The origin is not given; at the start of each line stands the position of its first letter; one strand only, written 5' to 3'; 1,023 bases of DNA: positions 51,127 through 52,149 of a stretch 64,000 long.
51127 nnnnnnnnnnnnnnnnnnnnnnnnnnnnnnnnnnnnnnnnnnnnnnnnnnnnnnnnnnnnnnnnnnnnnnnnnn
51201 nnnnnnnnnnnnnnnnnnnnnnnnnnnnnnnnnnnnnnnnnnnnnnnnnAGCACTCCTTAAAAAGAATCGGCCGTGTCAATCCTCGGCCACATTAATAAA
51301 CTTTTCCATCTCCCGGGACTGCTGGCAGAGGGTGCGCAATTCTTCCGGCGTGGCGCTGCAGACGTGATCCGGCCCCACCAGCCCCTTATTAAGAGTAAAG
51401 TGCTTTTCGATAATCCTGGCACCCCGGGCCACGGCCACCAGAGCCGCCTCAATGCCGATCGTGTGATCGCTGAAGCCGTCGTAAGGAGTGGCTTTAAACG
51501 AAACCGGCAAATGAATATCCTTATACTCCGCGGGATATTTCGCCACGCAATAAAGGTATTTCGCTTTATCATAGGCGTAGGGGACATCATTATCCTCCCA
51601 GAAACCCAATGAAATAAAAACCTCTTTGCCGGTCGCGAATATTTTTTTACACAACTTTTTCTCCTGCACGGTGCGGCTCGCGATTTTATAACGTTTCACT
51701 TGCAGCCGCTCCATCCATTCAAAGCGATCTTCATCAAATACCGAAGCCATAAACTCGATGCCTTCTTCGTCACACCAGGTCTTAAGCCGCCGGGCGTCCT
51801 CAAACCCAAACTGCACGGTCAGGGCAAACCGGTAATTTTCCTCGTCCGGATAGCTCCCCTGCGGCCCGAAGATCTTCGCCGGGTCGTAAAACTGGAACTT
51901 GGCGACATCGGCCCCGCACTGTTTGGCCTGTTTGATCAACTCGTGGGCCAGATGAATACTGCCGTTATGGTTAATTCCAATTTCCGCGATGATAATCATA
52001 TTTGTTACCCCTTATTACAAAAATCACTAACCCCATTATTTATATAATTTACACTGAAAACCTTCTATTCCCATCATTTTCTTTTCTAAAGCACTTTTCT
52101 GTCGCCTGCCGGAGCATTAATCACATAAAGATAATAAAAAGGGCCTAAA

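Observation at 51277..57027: Second, partial nonulosonate-like toolkit: SAF-less NeuB homolog, extra cytidylyltransferase, DUF115 and two orphan proteins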

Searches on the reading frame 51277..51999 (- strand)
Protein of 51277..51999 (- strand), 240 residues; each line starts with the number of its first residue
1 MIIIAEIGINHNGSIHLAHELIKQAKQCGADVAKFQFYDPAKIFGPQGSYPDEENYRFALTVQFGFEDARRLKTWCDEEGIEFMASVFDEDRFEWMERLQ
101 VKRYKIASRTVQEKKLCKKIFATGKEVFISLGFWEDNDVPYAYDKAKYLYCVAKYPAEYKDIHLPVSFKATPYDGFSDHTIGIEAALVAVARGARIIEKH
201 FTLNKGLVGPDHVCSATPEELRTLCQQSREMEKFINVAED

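Call 4: search_protein_families(library=pfam, proteins=[window:51277-51999:-], max_evalue=0.01)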
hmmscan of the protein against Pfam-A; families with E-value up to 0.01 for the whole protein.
window:51277-51999:- (240 aa): 1 family
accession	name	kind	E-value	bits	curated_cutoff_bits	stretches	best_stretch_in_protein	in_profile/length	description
PF03102.20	NeuB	-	3.6e-52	177.6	22.1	1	21-235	1-236/241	NeuB family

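Call 5: search_protein_families(library=ncbifam, proteins=[window:51277-51999:-], max_evalue=0.01)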
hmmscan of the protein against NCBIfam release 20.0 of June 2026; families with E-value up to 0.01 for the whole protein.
window:51277-51999:- (240 aa): 2 families
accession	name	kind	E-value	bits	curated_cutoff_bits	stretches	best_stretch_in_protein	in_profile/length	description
TIGR03569.1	NeuB_NnaB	equivalog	6.4e-56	189.8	399.65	1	2-235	2-258/329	N-acetylneuraminate synthase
TIGR03586.1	PseI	equivalog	1.5e-40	139.4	340.25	1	2-233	3-255/327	pseudaminic acid synthase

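Call 9: find_encoding_contigs(protein=window:51277-51999:-, flank=10000, max_places=6)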
Protein window:51277-51999:- (240 aa): no gene with exactly this product is on record in the collection.

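Call 10: find_homologous_proteins(query=window:51277-51999:-, max_evalue=1e-10)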
Query window:51277-51999:- (240 aa): 5457 proteins with E <= 1e-10 among 5683 candidates; the best 120 are listed.
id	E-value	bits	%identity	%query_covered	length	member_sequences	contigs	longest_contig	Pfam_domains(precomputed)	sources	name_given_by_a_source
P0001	8.4e-152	522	93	100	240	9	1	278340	PF03102.21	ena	-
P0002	2.2e-142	491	88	100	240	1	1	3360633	PF03102.21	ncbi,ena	-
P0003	2.1e-131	455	82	99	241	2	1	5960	PF03102.21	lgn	-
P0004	8.6e-117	407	72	98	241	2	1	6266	PF03102.21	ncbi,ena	-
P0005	1.3e-116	407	73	100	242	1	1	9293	PF03102.21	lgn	-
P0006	2.4e-115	402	70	99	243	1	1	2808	PF03102.21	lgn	-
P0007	6.3e-115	401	74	98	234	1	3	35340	PF03102.21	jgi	jgi:N-acetylneuraminate synthase/N,N'-diacetyllegionaminate synthase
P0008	3.9e-114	399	72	99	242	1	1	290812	PF03102.21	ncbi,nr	ncbi:MAG: N-acetylneuraminate synthase family protein [Alphaproteobacteria bacterium]|nr:N-acetylneu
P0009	8.8e-114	397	72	98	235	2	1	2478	PF03102.21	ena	-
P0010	7.9e-113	394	72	98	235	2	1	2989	PF03102.21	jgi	jgi:N-acetylneuraminate synthase/N,N'-diacetyllegionaminate synthase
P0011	1.4e-112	393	72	99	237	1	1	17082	PF03102.21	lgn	-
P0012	1.5e-112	393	74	98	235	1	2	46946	PF03102.21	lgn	-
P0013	2.5e-112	393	73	98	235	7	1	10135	PF03102.21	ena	-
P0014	3.3e-112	392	72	98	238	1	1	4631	PF03102.21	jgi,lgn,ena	-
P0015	7.6e-112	391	69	99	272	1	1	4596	PF03102.21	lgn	-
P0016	7.8e-112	391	70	98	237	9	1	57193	PF03102.21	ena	-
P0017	1.0e-111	391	74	98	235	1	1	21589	PF03102.21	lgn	-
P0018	2.3e-111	389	71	99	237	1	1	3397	PF03102.21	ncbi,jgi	jgi:N,N'-diacetyllegionaminate synthase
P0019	2.4e-111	389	73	97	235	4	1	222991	PF03102.21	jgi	jgi:N-acetylneuraminate synthase/N,N'-diacetyllegionaminate synthase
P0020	2.7e-111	389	70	97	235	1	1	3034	PF03102.21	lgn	-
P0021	5.7e-111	388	69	100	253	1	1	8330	PF03102.21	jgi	jgi:N-acetylneuraminate synthase/N,N'-diacetyllegionaminate synthase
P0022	6.4e-111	388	72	98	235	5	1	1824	PF03102.21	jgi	-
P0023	6.8e-111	388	71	98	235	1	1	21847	PF03102.21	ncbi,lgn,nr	ncbi:MAG: N-acetylneuraminate synthase family protein [Candidatus Omnitrophica bacterium]|nr:N-acety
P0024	1.3e-110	387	69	100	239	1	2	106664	PF03102.21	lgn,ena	-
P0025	1.8e-110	387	70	98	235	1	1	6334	PF03102.21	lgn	-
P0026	2.0e-110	386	70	98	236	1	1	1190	PF03102.21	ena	-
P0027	2.1e-110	386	72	97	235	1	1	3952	PF03102.21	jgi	jgi:sialic acid synthase SpsE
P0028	2.9e-110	386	69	99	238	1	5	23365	PF03102.21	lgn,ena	-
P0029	3.3e-110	386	71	98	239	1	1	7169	PF03102.21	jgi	jgi:N-acetylneuraminate synthase/N,N'-diacetyllegionaminate synthase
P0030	3.4e-110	386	67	100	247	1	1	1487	PF03102.21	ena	-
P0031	3.8e-110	385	70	98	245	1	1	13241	PF03102.21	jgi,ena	-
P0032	4.0e-110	385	71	98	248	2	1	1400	PF03102.21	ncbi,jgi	-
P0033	5.2e-110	385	71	98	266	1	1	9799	PF03102.21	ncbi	-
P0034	5.4e-110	385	72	97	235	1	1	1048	PF03102.21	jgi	jgi:N-acetylneuraminate synthase/N,N'-diacetyllegionaminate synthase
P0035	5.6e-110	385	72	97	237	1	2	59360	PF03102.21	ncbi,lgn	-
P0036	5.7e-110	385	71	98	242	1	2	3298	PF03102.21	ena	-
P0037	6.2e-110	385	69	100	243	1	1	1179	PF03102.21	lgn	-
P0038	6.7e-110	385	71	97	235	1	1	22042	PF03102.21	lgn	-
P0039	1.3e-109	384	71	98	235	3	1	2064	PF03102.21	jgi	jgi:N,N'-diacetyllegionaminate synthase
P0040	1.4e-109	384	71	98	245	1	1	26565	PF03102.21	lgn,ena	-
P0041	1.4e-109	384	70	97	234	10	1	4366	PF03102.21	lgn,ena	-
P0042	1.5e-109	384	70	97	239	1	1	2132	PF03102.21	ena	-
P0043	1.9e-109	383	72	98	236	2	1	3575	PF03102.21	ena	-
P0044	3.8e-109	382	68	98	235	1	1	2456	PF03102.21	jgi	jgi:N-acetylneuraminate synthase/N,N'-diacetyllegionaminate synthase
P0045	5.2e-109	382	70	99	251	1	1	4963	PF03102.21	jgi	jgi:N-acetylneuraminate synthase/N,N'-diacetyllegionaminate synthase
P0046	6.1e-109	382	69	99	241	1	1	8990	PF03102.21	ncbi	-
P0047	9.2e-109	381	71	98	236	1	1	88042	PF03102.21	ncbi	-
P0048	1.2e-108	381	71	97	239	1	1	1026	PF03102.21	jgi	jgi:sialic acid synthase SpsE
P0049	1.3e-108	380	69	100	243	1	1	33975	PF03102.21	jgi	jgi:N-acetylneuraminate synthase/N,N'-diacetyllegionaminate synthase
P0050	1.6e-108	380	70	98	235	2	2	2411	PF03102.21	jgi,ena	-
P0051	1.9e-108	380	70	98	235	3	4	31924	PF03102.21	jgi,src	jgi:sialic acid synthase SpsE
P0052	2.4e-108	380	71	98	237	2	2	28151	PF03102.21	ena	-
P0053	3.2e-108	379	69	99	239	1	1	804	PF03102.21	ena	-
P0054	3.4e-108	379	71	98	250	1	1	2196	PF03102.21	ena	-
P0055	4.4e-108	379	67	98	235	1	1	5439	PF03102.21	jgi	jgi:sialic acid synthase SpsE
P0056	4.6e-108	379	72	97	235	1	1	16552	PF03102.21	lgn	-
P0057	4.7e-108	379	70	98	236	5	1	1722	PF03102.21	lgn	-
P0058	5.0e-108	379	70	98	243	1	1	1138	PF03102.21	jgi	-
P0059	6.7e-108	378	70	98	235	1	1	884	PF03102.21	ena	-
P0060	7.1e-108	378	66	99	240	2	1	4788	PF03102.21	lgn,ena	-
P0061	7.4e-108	378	70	97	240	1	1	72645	PF03102.21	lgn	-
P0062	8.2e-108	378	69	98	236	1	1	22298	PF03102.21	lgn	-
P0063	9.8e-108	378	70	98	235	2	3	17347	PF03102.21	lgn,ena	-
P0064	1.3e-107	377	71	97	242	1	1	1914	PF03102.21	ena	-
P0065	1.5e-107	377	70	98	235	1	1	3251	PF03102.21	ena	-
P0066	2.4e-107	376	67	100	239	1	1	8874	PF03102.21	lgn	-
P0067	2.5e-107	376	70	98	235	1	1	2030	PF03102.21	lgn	-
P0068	2.6e-107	376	69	98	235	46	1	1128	PF03102.21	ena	-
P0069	4.2e-107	375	69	97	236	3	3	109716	PF03102.21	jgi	jgi:sialic acid synthase SpsE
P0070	4.3e-107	375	71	98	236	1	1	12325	PF03102.21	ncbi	-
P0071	4.8e-107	375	70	98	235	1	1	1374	PF03102.21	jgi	jgi:N,N'-diacetyllegionaminate synthase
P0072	6.1e-107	375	70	98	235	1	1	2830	PF03102.21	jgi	jgi:sialic acid synthase SpsE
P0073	6.6e-107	375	70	98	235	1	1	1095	PF03102.21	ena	-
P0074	6.7e-107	375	70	98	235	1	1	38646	PF03102.21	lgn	-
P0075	7.3e-107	375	70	97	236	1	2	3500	PF03102.21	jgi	jgi:N,N'-diacetyllegionaminate synthase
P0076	9.0e-107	374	68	99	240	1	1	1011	PF03102.21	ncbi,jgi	jgi:sialic acid synthase SpsE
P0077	9.2e-107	374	69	98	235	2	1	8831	PF03102.21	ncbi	-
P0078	1.1e-106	374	70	97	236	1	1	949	PF03102.21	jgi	jgi:N-acetylneuraminate synthase/N,N'-diacetyllegionaminate synthase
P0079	1.1e-106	374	70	98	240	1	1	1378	PF03102.21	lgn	-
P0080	1.4e-106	374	69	98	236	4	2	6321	PF03102.21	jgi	jgi:sialic acid synthase SpsE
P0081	1.6e-106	374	70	98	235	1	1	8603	PF03102.21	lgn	-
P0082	1.8e-106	373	70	97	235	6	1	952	PF03102.21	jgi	jgi:sialic acid synthase SpsE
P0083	1.9e-106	373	70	97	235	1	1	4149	PF03102.21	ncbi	-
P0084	3.3e-106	373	71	98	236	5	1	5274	PF03102.21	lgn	-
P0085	3.4e-106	373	70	98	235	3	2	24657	PF03102.21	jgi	jgi:sialic acid synthase SpsE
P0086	4.1e-106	372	69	98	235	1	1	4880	PF03102.21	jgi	jgi:sialic acid synthase SpsE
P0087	4.1e-106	372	70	97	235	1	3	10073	PF03102.21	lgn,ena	-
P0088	7.1e-106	371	69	99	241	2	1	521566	PF03102.21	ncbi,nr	ncbi:MAG: N-acetylneuraminate synthase family protein [Alphaproteobacteria bacterium]|nr:N-acetylneu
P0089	7.4e-106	371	70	97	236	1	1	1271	PF03102.21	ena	-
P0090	8.1e-106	371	70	98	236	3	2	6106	PF03102.21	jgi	jgi:N-acetylneuraminate synthase/N,N'-diacetyllegionaminate synthase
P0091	8.3e-106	371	70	98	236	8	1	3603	PF03102.21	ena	-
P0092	1.1e-105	371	68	98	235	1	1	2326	PF03102.21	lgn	-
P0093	1.1e-105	371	68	97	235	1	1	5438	PF03102.21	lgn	-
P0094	1.5e-105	370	67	98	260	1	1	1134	PF03102.21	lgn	-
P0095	1.6e-105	370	71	98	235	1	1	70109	PF03102.21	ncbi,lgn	-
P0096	1.6e-105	370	69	98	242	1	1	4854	PF03102.21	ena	-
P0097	1.7e-105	370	68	98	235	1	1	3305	PF03102.21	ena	-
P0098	1.9e-105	370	68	97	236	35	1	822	PF03102.21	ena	-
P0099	2.1e-105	370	67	99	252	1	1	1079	PF03102.21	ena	-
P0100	2.1e-105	370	67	98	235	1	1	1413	PF03102.21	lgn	-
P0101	2.3e-105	370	69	97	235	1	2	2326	PF03102.21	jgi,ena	jgi:sialic acid synthase SpsE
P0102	2.3e-105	370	69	98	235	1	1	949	PF03102.21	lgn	-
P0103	2.4e-105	370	70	98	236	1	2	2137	PF03102.21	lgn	-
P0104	2.6e-105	370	69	98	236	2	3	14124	PF03102.21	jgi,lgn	-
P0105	2.6e-105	370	68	98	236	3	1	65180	PF03102.21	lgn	-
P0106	2.8e-105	370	68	98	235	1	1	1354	PF03102.21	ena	-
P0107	3.0e-105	369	70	98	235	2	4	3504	PF03102.21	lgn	-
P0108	3.0e-105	369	70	98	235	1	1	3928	PF03102.21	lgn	-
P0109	4.1e-105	369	70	98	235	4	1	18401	PF03102.21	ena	-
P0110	4.2e-105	369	67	98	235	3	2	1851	PF03102.21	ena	-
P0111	4.4e-105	369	70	98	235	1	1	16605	PF03102.21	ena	-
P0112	4.4e-105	369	69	98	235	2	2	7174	PF03102.21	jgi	jgi:N,N'-diacetyllegionaminate synthase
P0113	5.3e-105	369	68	97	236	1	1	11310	PF03102.21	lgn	-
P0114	5.9e-105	368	70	97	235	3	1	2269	PF03102.21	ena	-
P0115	6.1e-105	368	68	98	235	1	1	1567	PF03102.21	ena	-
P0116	6.2e-105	368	69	98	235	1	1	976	PF03102.21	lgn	-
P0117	7.7e-105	368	69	97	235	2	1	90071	PF03102.21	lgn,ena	-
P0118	8.2e-105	368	69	97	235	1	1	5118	PF03102.21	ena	-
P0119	8.4e-105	368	70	98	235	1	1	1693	PF03102.21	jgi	jgi:N,N'-diacetyllegionaminate synthase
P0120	1.0e-104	368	68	98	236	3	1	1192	PF03102.21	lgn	-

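Call 11: find_encoding_contigs(protein=P0002, flank=10000, max_places=3)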
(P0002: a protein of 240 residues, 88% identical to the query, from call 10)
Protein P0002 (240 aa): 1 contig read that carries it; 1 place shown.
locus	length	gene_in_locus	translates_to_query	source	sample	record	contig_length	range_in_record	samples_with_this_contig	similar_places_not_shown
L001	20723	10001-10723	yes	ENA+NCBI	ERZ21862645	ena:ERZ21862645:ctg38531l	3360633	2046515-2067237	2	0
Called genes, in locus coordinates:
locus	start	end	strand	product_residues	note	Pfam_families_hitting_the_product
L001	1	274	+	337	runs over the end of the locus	PF02779:Transket_pyr, PF02780:Transketolase_C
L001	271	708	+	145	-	PF00364:Biotin_lipoyl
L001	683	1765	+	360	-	PF03102:NeuB, PF08666:SAF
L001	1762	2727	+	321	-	-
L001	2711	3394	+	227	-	PF02348:CTP_transf_3, PF12804:NTP_transf_3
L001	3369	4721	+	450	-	-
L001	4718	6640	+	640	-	PF13489:Methyltransf_23 (weak), PF08241:Methyltransf_11 (weak), PF08242:Methyltransf_12 (weak), PF13649:Methyltransf_25 (weak)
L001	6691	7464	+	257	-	PF00483:NTP_transferase, PF12804:NTP_transf_3 (weak)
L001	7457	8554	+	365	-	PF04321:RmlD_sub_bind (weak), PF01370:Epimerase, PF16363:GDP_Man_Dehyd, PF02719:Polysacc_synt_2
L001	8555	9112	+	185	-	PF00908:dTDP_sugar_isom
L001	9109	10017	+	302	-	PF01073:3Beta_HSD, PF01370:Epimerase, PF02719:Polysacc_synt_2 (faint), PF04321:RmlD_sub_bind (weak), PF05368:NmrA (faint), PF07993:NAD_binding_4 (weak), PF13460:NAD_binding_10 (weak), PF16363:GDP_Man_Dehyd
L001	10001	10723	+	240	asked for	PF03102:NeuB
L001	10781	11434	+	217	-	PF00535:Glycos_transf_2, PF10111:Glyco_tranf_2_2 (weak), PF13641:Glyco_tranf_2_3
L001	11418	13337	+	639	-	PF00664:ABC_membrane, PF02463:SMC_N (faint), PF00005:ABC_tran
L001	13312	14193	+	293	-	PF01135:PCMT, PF02475:TRM5-TYW2_MTfase (weak), PF05050:Methyltransf_21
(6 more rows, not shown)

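Call 12: find_encoding_contigs(protein=P0008, flank=10000, max_places=3)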
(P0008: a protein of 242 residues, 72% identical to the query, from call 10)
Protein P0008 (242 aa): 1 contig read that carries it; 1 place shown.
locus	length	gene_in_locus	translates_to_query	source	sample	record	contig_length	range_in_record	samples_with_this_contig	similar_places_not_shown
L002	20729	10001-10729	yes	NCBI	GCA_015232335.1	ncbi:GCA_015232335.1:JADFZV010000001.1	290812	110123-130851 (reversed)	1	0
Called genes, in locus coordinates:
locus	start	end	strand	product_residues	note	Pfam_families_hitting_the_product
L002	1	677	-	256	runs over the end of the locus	PF05175:MTS (weak), PF13489:Methyltransf_23, PF07021:MetW, PF02390:Methyltransf_4 (weak), PF13847:Methyltransf_31, PF08241:Methyltransf_11, PF08242:Methyltransf_12, PF13649:Methyltransf_25, +1 more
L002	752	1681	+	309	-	PF13489:Methyltransf_23, PF08241:Methyltransf_11, PF08242:Methyltransf_12, PF13649:Methyltransf_25, PF13847:Methyltransf_31 (weak)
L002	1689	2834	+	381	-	PF13524:Glyco_trans_1_2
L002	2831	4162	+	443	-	PF00534:Glycos_transf_1, PF13692:Glyco_trans_1_4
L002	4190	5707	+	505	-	-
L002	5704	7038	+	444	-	PF00657:Lipase_GDSL (weak), PF13472:Lipase_GDSL_2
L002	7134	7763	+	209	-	PF00535:Glycos_transf_2, PF13641:Glyco_tranf_2_3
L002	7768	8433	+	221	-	-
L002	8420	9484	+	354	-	-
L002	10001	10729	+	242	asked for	PF03102:NeuB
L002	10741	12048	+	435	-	-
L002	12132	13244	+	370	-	PF01041:DegT_DnrJ_EryC1, PF00155:Aminotran_1_2 (weak), PF01212:Beta_elim_lyase (weak)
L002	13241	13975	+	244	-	PF00535:Glycos_transf_2, PF10111:Glyco_tranf_2_2 (weak), PF13641:Glyco_tranf_2_3 (weak)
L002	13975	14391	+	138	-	PF14667:Polysacc_synt_C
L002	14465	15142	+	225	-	PF13489:Methyltransf_23, PF13847:Methyltransf_31, PF08241:Methyltransf_11, PF08242:Methyltransf_12, PF13649:Methyltransf_25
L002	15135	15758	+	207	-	PF13489:Methyltransf_23, PF13847:Methyltransf_31, PF08241:Methyltransf_11, PF08242:Methyltransf_12 (weak), PF13649:Methyltransf_25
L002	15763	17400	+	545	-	-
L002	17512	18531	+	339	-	-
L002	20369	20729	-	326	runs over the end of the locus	PF13186:SPASM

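Call 14: search_solved_structures(query=window:51277-51999:-, max_evalue=0.001, show_alignments=2)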
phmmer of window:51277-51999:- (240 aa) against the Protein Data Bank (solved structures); distinct sequences matched with E-value up to 0.001: 8.
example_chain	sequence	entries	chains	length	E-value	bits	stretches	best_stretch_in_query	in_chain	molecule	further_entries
6ncs_A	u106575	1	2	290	1.6e-26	96.9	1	2-235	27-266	N-acetylneuraminic acid (Sialic acid) synthetase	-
1vli_A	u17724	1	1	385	2.8e-26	96.1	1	2-232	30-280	Spore coat polysaccharide biosynthesis protein spsE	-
2wqp_A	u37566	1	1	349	6.4e-24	88.4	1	2-229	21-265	POLYSIALIC ACID CAPSULE BIOSYNTHESIS PROTEIN SIAC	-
1xuu_A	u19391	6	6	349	1.7e-23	87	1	2-229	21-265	polysialic acid capsule biosynthesis protein SiaC | N-acetylneuraminate synthase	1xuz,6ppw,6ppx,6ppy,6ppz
4ipi_A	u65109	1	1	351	1.7e-23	87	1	2-229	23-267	Polysialic acid capsule biosynthesis protein SiaC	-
4ipj_A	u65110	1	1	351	1.7e-23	87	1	2-229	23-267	Polysialic acid capsule biosynthesis protein SiaC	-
8h2c_A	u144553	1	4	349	1.3e-21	80.8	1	2-233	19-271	Pseudaminic acid synthase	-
3g8r_A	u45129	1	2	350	1.2e-06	31.8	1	63-224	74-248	Probable spore coat polysaccharide biosynthesis protein E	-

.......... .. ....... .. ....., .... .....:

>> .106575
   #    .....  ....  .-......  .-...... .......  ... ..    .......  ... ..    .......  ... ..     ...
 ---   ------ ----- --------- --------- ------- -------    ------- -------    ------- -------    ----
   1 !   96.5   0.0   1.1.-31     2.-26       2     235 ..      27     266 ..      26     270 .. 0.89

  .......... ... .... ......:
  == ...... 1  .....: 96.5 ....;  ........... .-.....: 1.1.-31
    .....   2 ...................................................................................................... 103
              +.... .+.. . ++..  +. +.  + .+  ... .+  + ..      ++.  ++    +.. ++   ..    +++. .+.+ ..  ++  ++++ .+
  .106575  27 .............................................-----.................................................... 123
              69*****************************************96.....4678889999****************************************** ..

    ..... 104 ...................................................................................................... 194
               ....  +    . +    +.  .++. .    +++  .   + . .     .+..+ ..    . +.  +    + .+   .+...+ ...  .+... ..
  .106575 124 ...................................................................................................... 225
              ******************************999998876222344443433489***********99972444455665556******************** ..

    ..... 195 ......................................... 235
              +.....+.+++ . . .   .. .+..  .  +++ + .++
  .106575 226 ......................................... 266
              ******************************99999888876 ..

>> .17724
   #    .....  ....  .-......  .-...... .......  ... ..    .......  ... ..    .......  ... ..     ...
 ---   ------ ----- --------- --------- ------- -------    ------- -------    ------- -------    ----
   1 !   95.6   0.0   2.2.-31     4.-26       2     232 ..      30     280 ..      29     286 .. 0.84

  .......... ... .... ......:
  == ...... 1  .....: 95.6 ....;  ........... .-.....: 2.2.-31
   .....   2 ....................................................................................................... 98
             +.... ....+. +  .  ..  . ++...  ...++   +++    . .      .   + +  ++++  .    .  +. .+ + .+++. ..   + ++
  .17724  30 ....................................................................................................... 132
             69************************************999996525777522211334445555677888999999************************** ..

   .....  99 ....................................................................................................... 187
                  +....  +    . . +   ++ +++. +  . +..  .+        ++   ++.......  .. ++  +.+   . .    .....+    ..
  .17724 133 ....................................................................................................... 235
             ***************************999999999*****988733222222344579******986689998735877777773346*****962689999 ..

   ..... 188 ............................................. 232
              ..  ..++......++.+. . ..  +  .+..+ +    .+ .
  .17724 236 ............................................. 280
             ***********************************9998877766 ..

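Call 16: find_related_loci(query=A1, collection=genome_contigs, flank=10000)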
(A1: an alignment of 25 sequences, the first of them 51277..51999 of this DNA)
Query A1 (240 aa) in genome_contigs; peptide patterns used: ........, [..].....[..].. (x = any residue, [..] = any of these).
481 stretches matched a pattern; 446 encode a relative of the query (tblastn E <= 1e-3); the best 80 are kept; 80 distinct loci.
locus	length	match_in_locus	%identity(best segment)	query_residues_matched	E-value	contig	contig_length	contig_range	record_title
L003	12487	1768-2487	97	1-240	2e-160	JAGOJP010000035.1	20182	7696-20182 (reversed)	MAG: Candidatus Omnitrophota bacterium isolate Go_SlDig_bin_317 Go_SlDig_7510_length_20182_cov_4.497332, whole genome sh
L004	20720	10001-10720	93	1-240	5e-156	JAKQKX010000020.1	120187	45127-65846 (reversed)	MAG: Candidatus Omnitrophota bacterium isolate USDV_maxbin.135_sub k141_1856152, whole genome shotgun sequence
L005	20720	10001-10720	88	1-240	3e-146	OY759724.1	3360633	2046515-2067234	MAG: Candidatus Omnitrophota bacterium isolate 1a5844f9-839a-4d7b-a7f9-2444bab12bdd genome assembly, chromosome: 1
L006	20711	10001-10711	72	1-237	3e-119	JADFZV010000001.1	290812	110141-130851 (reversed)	MAG: Alphaproteobacteria bacterium isolate nKLKbin1 nKLK_bin1_NODE_1_length_290812_cov_7.633831, whole genome shotgun se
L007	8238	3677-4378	72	1-234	4e-116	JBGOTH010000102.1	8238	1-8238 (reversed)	MAG: Candidatus Methylomirabilia bacterium isolate OBJ_0618_7090110_167 k141_414403_length_8238_cov_231.7195, whole geno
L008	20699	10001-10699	72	1-233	2e-115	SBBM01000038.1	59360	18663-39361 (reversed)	MAG: Planctomycetales bacterium isolate Bin_37_1_1 Hy_contig7093, whole genome shotgun sequence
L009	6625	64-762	71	1-233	3e-114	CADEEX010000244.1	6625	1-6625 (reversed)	MAG: uncultured Acidobacteria bacterium isolate Acidobacteria sp. RBC099 genome assembly, contig: MAG099_244, whole geno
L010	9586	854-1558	68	1-235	9e-112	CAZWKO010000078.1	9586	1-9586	MAG TPA_asm: uncultured Vicinamibacteraceae bacterium isolate SRP077602_co4_670 genome assembly, contig: NODE_13538_leng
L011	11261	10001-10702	68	1-234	3e-111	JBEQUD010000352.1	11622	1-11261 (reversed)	MAG: Acidobacteriota bacterium isolate MAG_Dt_03 k247_1073728, whole genome shotgun sequence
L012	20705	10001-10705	71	1-235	2e-114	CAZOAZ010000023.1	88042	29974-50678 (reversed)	MAG TPA_asm: uncultured Bifidobacterium sp. isolate SRP237561_co1_82 genome assembly, contig: NODE_341_length_88042_cov_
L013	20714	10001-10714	67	1-238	8e-111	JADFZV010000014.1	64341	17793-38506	MAG: Alphaproteobacteria bacterium isolate nKLKbin1 nKLK_bin1_NODE_14_length_64341_cov_4.706559, whole genome shotgun se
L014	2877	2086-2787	67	1-234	4e-114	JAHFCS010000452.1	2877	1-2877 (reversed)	MAG: Gemmatimonadetes bacterium isolate nzgw227 NODE_152861_length_2878_cov_1.660863, whole genome shotgun sequence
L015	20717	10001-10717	67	1-239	7e-110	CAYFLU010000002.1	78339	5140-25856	MAG TPA_asm: uncultured Solibacteraceae bacterium isolate ERP107066_co1_201 genome assembly, contig: NODE_15_length_7833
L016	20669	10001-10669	49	1-225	1e-63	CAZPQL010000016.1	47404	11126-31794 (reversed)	MAG TPA_asm: uncultured Rhodobacterales bacterium isolate binchicken_co46_106 genome assembly, contig: NODE_1261_length_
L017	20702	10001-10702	42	2-239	9e-63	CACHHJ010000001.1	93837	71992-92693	uncultured Pelagibacteraceae bacterium isolate AG-911-M22 genome assembly, contig: AG-911-M22_NODE_1, whole genome shotg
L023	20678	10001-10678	44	1-236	2e-56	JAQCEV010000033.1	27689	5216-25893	MAG: Chloroflexota bacterium isolate casp40-mb.130 NODE_4049_length_27689_cov_0.081986, whole genome shotgun sequence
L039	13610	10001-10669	40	2-234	1e-45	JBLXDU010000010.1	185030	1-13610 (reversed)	MAG: Rhodospirillales bacterium isolate ES20-16 S20maxbin_out.036RE.5K@10, whole genome shotgun sequence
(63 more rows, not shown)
